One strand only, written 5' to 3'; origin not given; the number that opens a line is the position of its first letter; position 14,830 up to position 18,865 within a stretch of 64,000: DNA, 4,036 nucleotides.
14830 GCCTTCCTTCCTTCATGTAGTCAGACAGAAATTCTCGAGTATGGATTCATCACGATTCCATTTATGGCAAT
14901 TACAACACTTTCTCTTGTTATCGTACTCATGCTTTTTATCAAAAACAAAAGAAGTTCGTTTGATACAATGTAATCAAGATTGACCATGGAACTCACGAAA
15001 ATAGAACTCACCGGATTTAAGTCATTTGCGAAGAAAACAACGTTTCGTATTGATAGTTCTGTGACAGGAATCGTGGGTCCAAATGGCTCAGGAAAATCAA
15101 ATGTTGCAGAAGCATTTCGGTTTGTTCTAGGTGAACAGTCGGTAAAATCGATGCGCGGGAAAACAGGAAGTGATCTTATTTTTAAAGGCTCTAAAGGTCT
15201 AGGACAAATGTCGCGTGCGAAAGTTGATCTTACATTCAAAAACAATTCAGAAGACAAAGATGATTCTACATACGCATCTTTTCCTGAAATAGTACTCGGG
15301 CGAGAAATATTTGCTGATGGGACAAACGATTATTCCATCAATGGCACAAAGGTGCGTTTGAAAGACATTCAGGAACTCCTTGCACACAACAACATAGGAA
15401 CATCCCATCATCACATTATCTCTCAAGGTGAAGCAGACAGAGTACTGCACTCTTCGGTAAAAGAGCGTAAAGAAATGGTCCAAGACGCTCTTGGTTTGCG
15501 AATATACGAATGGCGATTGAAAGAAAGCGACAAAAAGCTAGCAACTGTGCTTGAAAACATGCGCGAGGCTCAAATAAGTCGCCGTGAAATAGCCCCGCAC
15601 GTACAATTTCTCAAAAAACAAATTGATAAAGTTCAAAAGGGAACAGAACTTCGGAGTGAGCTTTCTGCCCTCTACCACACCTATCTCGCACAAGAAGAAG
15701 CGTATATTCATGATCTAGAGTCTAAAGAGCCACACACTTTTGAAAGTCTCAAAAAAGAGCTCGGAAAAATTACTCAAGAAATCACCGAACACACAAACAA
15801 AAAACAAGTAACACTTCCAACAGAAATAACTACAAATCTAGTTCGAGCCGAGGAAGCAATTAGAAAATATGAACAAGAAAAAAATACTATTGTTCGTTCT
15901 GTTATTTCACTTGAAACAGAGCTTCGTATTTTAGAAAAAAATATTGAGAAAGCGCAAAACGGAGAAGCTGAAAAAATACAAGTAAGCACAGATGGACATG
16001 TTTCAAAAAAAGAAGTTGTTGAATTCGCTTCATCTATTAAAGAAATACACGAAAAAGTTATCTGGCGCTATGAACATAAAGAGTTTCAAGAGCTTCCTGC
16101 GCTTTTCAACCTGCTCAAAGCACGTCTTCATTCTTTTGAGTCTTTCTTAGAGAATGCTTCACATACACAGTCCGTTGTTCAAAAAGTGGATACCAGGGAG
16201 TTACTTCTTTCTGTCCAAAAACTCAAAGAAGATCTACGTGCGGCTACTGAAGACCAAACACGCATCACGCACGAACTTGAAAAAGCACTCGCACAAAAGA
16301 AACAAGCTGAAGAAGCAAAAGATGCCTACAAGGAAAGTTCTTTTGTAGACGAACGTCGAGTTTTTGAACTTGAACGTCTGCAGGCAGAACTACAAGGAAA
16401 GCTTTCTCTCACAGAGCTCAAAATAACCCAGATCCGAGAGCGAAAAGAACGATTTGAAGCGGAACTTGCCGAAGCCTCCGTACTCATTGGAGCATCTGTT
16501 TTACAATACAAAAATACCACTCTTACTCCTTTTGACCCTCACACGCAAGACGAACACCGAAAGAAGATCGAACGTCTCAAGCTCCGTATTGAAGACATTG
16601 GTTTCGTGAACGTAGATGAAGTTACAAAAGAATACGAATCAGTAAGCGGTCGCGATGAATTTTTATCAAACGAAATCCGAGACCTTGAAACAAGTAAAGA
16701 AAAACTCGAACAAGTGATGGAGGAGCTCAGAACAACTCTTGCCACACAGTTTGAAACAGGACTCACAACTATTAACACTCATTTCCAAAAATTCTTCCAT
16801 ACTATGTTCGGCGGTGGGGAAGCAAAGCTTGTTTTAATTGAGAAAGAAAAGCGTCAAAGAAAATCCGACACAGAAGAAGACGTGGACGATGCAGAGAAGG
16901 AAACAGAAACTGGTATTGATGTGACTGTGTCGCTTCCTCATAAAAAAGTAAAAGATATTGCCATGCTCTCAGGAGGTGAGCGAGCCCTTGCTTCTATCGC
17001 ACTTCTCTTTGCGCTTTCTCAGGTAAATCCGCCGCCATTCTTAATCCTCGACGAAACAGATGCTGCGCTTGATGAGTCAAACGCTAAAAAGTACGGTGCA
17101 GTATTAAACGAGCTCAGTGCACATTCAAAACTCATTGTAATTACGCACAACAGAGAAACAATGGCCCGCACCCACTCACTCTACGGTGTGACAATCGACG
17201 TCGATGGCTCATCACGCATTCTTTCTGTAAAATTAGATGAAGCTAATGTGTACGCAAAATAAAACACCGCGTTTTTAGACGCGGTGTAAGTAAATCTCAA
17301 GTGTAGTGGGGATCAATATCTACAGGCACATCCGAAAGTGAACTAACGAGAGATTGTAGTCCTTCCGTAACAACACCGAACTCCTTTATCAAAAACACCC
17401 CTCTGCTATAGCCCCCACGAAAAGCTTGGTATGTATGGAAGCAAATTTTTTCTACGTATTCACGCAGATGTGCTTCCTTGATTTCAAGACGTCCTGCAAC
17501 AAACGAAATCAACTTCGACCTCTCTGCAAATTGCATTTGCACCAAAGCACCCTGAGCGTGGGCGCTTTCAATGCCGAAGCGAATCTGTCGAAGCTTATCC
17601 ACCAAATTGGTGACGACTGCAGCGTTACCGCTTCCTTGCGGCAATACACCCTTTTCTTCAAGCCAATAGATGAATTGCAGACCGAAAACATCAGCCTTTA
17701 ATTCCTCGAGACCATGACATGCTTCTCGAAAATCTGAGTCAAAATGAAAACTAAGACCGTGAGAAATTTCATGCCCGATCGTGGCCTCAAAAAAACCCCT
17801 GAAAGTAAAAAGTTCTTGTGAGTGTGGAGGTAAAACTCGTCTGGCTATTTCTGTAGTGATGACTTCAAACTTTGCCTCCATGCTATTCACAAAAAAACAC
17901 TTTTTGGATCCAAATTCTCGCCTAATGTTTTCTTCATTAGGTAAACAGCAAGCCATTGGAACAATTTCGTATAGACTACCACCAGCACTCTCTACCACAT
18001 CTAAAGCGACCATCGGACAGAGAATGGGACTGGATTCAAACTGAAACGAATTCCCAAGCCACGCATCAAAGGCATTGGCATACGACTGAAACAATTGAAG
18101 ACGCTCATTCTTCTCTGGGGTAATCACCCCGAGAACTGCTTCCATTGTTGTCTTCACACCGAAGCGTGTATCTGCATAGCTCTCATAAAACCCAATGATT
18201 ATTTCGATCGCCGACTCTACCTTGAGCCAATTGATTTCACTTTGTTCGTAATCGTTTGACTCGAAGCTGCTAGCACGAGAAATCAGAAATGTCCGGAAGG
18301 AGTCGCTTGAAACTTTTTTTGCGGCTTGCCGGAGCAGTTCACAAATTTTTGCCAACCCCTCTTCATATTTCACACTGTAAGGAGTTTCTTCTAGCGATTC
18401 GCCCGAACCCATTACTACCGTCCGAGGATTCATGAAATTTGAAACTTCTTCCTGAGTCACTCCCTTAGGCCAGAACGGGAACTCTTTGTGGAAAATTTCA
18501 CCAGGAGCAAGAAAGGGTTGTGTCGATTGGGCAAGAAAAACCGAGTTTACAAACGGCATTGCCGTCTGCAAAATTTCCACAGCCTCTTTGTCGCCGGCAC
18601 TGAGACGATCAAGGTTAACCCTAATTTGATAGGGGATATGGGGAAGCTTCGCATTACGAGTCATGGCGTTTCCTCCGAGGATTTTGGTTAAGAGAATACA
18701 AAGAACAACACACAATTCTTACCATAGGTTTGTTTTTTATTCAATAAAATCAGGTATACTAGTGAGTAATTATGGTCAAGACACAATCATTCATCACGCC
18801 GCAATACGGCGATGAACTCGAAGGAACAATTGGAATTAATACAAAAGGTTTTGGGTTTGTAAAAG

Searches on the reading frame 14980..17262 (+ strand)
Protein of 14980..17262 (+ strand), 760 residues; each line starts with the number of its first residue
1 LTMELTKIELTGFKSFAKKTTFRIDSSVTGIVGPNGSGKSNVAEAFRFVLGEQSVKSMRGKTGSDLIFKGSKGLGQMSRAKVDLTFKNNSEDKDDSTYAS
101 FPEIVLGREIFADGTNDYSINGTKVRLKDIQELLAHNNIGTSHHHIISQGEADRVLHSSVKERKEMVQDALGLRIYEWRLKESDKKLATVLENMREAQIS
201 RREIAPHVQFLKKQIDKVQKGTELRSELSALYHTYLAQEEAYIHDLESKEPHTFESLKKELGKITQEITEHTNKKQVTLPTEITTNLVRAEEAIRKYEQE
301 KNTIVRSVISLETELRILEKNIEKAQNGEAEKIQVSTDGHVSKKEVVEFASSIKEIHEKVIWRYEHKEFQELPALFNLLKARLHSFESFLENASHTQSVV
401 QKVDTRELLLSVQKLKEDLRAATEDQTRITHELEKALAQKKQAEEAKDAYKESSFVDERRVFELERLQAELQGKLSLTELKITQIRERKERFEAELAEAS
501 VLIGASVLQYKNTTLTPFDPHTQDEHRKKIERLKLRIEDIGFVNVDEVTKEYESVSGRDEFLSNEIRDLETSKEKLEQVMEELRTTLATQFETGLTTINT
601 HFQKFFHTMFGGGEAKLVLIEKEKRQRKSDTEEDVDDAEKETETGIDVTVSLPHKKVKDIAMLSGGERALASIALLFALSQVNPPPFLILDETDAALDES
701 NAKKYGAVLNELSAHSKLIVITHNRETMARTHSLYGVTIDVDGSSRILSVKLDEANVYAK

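Call 8: search_protein_families(library=pfam, proteins=[window:14980-17262:+], max_evalue=0.001)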
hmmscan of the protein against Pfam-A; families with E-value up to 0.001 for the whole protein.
window:14980-17262:+ (760 aa): 6 families
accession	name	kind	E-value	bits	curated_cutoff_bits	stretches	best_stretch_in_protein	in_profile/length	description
PF02463.25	SMC_N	-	2.3e-61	207.4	40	1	5-743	2-217/220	RecF/RecN/SMC N terminal domain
PF13476.12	AAA_23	-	2.5e-12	48.3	27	1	7-268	1-200/201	AAA domain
PF13304.12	AAA_21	-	8.4e-11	42.9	27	1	28-182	1-176/304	AAA domain, putative AbiEii toxin, Type IV TA system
PF13175.12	AAA_15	-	8e-08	32.7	32.1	1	3-337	1-287/374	AAA ATPase domain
PF00005.33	ABC_tran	-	1.1e-05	26.5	25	0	551-693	34-135/137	ABC transporter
PF13555.12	AAA_29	-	0.00013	22.1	27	1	5-50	1-46/61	P-loop containing region of AAA domain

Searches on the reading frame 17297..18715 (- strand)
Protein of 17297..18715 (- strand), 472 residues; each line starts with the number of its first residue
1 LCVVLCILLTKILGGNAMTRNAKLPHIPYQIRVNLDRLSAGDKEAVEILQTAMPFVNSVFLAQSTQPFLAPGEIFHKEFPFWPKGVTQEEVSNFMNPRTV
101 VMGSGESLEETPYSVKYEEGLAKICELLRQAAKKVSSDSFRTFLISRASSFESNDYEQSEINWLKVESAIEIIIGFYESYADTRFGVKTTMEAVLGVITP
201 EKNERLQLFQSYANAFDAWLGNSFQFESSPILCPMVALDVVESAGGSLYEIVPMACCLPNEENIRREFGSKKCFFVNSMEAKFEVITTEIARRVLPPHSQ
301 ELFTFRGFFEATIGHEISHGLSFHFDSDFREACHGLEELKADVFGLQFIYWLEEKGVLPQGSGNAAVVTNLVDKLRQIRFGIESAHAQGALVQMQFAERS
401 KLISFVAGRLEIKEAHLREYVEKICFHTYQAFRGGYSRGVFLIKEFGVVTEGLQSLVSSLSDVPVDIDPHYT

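Call 8: search_protein_families(library=pfam, proteins=[window:17297-18715:-], max_evalue=0.001)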
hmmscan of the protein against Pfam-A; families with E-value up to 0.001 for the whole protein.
window:17297-18715:- (472 aa): 1 family
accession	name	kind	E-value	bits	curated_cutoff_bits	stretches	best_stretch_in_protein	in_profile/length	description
PF03571.21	Peptidase_M49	-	4e-13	49.1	21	1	116-284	100-268/548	Peptidase family M49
